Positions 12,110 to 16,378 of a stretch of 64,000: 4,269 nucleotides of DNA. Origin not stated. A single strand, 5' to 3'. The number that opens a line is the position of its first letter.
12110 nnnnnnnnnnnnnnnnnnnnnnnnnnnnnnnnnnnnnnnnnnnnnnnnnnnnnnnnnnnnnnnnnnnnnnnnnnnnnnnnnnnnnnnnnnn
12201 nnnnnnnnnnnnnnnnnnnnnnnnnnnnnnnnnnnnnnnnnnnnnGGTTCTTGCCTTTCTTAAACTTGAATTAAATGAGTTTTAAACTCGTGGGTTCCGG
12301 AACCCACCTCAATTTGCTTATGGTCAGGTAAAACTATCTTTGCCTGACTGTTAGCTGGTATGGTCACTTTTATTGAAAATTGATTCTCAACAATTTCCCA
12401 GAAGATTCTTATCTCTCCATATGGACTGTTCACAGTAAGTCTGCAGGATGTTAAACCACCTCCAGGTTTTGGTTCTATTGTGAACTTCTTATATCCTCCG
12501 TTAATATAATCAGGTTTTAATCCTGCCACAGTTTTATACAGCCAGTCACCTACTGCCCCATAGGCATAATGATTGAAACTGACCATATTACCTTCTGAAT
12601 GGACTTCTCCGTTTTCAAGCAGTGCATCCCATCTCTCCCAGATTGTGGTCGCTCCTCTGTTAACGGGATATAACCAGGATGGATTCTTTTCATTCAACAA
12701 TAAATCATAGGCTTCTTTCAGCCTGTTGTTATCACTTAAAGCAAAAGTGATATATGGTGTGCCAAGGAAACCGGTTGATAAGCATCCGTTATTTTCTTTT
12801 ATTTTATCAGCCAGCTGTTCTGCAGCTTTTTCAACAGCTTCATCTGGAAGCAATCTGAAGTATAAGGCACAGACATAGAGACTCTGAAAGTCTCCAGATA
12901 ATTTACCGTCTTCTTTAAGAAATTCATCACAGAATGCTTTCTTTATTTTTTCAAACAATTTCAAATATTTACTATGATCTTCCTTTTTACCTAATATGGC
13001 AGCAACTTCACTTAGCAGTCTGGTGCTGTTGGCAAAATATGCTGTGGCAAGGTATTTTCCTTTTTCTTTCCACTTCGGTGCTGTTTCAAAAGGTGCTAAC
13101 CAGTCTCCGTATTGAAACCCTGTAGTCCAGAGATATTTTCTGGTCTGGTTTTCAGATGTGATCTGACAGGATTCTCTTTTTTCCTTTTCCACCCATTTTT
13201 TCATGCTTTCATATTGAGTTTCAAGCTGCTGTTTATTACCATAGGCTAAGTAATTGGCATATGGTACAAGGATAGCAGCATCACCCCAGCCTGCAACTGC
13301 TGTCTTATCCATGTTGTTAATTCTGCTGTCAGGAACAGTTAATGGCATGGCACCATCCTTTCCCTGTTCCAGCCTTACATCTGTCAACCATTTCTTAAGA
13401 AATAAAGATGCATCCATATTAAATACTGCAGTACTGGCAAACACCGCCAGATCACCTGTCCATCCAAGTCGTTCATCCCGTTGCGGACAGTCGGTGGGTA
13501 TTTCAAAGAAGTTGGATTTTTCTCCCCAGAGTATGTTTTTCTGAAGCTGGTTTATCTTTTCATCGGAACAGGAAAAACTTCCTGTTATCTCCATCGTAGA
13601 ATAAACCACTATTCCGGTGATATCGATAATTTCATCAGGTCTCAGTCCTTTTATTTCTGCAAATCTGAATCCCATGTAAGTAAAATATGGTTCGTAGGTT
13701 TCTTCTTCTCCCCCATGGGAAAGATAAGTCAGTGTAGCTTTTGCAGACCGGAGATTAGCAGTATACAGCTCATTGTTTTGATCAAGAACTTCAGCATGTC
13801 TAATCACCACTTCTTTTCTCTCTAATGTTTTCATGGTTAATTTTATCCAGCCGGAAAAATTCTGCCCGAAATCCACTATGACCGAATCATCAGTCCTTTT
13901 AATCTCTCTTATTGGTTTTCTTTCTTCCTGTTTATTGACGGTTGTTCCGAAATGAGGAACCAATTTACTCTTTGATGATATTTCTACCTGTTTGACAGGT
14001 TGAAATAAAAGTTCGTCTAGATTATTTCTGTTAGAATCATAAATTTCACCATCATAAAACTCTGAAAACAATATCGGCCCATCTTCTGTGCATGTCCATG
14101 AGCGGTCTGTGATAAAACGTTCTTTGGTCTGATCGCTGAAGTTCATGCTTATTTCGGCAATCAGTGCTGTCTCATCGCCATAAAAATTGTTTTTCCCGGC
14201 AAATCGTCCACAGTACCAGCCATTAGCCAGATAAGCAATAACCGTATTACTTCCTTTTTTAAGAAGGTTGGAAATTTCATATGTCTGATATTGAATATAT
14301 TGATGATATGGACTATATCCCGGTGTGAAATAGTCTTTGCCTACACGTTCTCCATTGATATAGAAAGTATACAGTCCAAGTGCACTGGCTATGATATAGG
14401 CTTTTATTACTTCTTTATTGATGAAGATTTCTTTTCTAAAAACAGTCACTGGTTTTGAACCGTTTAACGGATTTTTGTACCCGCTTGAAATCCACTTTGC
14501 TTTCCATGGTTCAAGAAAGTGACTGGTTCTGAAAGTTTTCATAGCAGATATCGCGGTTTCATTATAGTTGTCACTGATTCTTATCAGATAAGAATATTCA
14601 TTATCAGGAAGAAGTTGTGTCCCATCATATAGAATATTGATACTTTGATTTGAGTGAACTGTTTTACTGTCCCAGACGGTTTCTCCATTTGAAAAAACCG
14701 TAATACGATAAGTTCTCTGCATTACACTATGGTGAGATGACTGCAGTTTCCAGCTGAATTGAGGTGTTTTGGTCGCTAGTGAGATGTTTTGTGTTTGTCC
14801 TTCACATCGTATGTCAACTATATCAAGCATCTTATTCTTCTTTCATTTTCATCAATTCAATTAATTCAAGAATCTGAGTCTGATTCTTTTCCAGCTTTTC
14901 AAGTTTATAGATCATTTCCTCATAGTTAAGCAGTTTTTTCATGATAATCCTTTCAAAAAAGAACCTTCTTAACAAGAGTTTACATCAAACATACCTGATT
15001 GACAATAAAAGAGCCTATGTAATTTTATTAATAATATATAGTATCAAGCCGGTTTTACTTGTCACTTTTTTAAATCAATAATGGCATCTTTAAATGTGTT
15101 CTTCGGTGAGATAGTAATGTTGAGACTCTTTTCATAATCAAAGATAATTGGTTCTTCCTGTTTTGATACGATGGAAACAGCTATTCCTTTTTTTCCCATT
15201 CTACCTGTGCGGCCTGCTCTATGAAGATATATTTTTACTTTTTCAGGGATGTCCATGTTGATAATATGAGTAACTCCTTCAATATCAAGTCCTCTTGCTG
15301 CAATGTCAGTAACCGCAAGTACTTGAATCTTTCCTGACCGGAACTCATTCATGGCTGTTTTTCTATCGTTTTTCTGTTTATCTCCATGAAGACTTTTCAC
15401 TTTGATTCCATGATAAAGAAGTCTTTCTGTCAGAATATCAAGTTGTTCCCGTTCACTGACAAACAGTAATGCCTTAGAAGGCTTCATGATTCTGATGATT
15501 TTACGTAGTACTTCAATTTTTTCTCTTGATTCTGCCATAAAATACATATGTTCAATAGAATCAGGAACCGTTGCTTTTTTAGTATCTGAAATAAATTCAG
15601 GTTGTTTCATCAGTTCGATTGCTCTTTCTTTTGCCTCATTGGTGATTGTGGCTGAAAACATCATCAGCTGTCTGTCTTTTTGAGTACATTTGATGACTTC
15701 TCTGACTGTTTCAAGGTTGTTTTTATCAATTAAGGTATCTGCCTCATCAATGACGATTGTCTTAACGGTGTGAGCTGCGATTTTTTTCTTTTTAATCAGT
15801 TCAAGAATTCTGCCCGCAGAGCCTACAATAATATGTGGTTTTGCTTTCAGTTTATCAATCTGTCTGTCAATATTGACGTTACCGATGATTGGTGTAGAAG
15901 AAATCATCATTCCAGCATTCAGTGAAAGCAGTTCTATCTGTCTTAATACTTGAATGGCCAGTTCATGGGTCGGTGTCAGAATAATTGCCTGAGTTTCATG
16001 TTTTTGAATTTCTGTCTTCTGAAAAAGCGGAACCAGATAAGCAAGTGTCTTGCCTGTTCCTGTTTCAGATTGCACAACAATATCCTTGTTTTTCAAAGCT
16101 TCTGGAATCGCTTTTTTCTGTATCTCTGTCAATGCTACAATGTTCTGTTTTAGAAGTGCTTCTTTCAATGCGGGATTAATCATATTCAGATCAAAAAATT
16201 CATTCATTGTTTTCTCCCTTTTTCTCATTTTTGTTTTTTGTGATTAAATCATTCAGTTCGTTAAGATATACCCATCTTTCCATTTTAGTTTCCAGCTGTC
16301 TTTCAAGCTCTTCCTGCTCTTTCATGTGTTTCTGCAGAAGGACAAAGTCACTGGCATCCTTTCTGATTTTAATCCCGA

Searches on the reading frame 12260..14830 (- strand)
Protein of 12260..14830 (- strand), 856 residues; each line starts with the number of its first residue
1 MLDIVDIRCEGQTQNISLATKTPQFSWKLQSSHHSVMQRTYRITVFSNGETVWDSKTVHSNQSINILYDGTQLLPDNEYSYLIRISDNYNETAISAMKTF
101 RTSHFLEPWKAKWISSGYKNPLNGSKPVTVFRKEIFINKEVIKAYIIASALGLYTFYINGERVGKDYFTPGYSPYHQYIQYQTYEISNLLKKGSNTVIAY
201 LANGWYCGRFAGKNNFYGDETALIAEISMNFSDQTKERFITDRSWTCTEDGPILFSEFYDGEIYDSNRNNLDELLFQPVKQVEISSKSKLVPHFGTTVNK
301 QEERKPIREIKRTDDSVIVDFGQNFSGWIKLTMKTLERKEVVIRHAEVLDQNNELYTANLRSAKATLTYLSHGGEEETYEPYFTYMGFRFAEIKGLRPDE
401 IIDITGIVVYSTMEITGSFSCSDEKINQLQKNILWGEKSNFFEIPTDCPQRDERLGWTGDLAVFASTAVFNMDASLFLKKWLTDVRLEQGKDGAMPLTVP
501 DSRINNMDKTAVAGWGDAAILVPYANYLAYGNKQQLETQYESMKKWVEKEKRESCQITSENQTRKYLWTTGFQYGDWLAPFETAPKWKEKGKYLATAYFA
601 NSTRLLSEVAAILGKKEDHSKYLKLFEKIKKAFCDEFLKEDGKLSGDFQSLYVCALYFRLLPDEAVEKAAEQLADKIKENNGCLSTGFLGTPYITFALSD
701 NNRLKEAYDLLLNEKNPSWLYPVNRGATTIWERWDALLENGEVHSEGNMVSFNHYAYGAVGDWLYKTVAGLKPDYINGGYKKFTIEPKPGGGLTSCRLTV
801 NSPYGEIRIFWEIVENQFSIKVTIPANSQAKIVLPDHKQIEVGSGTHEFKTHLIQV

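Call 90: search_protein_families(library=pfam, proteins=[window:12260-14830:-], max_evalue=0.00001)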
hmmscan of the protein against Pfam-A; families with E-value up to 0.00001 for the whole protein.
window:12260-14830:- (856 aa): 5 families
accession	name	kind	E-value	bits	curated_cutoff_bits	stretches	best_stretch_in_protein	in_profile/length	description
PF17389.8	Bac_rhamnosid6H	-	1.3e-113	380.2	24.5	1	416-768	3-339/339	Bacterial alpha-L-rhamnosidase 6 hairpin glycosidase domain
PF08531.16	Bac_rhamnosid_N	-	1.7e-40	139.1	25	1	139-269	1-133/172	Alpha-L-rhamnosidase N-terminal domain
PF05592.18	Bac_rhamnosid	-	5.8e-27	94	22.2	1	311-410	2-102/102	Bacterial alpha-L-rhamnosidase concanavalin-like domain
PF25788.1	Ig_Rha78A_N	-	2.3e-22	79.6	27.4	1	4-103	1-102/105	Rha78A-like, N-terminal immunoglobulin domain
PF17390.7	Bac_rhamnosid_C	-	1.8e-19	69.8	22.1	1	776-843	5-72/78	Bacterial alpha-L-rhamnosidase C-terminal domain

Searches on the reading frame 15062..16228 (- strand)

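Call 51: search_protein_families(library=pfam, proteins=[window:15062-16228:-], max_evalue=0.001)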
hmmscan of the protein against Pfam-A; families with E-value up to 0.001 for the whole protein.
window:15062-16228:- (388 aa): 3 families
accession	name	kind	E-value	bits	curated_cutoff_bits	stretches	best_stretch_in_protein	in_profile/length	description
PF00270.35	DEAD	-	1.2e-39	136.1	26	1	34-200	1-165/167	DEAD/DEAH box helicase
PF00271.37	Helicase_C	-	3.5e-30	104.9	23.5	1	236-345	1-110/110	Helicase conserved C-terminal domain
PF04851.21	ResIII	-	1e-09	38.9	22.5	1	33-195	4-162/164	Type III restriction enzyme, res subunit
